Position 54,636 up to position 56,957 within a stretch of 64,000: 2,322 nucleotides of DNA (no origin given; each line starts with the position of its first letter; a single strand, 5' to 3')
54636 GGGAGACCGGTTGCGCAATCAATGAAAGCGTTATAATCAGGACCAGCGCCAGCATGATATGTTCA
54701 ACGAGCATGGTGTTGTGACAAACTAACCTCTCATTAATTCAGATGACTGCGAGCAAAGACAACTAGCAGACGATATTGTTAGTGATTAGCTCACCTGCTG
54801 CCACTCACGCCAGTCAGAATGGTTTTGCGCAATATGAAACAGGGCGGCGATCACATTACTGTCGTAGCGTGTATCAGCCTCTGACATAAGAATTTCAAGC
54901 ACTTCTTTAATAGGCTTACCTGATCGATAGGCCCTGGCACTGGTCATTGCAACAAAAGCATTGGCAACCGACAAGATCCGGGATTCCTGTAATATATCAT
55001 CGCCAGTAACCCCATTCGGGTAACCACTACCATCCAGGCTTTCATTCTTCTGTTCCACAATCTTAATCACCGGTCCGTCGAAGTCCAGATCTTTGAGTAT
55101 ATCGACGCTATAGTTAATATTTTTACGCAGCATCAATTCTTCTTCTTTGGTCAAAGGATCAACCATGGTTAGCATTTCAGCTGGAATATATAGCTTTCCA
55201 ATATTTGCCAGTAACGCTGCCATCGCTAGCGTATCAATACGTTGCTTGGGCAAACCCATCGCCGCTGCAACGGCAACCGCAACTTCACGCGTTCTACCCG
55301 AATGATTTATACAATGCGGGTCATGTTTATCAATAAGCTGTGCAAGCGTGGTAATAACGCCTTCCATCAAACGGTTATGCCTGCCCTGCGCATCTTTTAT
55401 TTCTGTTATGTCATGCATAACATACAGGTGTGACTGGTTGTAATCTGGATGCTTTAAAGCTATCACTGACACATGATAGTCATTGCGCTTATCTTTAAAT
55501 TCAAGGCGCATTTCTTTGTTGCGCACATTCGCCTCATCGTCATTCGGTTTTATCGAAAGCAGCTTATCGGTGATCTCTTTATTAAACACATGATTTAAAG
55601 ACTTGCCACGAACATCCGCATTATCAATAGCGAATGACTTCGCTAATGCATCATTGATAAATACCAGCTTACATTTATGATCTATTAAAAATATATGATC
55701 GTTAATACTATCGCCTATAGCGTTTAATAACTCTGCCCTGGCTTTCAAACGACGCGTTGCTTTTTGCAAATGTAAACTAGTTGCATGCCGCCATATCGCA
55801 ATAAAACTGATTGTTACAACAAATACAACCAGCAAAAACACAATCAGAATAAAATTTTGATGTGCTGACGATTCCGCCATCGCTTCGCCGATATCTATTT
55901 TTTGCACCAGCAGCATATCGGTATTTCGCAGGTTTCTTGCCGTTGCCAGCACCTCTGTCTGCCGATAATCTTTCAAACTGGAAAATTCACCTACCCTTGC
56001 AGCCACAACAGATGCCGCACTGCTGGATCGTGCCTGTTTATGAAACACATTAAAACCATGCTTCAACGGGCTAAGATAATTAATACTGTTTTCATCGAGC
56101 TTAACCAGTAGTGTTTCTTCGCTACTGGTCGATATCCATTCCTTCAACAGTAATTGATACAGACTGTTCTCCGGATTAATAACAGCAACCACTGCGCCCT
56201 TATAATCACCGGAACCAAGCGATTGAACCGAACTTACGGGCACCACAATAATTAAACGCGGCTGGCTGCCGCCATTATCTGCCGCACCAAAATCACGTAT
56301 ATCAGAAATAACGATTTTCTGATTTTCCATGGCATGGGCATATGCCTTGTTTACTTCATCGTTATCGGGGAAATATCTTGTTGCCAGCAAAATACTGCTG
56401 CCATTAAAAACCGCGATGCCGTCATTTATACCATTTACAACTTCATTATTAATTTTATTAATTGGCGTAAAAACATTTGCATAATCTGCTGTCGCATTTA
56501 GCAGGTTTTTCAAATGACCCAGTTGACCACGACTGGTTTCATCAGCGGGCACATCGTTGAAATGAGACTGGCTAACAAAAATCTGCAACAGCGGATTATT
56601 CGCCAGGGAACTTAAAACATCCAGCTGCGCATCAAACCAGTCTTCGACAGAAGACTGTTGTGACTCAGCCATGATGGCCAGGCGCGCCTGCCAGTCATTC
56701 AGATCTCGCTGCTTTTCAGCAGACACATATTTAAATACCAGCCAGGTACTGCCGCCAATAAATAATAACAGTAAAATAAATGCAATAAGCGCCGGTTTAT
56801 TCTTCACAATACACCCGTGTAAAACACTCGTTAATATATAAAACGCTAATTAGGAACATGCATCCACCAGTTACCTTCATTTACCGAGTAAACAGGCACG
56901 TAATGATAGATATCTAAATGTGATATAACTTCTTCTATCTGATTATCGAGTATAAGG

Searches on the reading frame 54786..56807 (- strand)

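Call 14: search_protein_families(library=ncbifam, proteins=[window:54786-56807:-], max_evalue=0.00001)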
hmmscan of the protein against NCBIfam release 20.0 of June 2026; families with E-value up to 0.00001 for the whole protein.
window:54786-56807:- (673 aa): 3 families
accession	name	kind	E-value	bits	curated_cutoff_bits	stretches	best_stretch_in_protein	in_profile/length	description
NF053512.1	nitric_RR_NosR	exception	6.5e-29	101.2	400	1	468-665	161-359/422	response regulator c-di-GMP phosphodiesterase, NosR family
NF046044.1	PnpS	equivalog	4.9e-08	32.4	400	1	346-473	42-166/390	two-component system histidine kinase PnpS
TIGR00229.1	sensory_box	domain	7.2e-08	32.6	22.9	1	356-475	2-124/126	PAS domain S-box protein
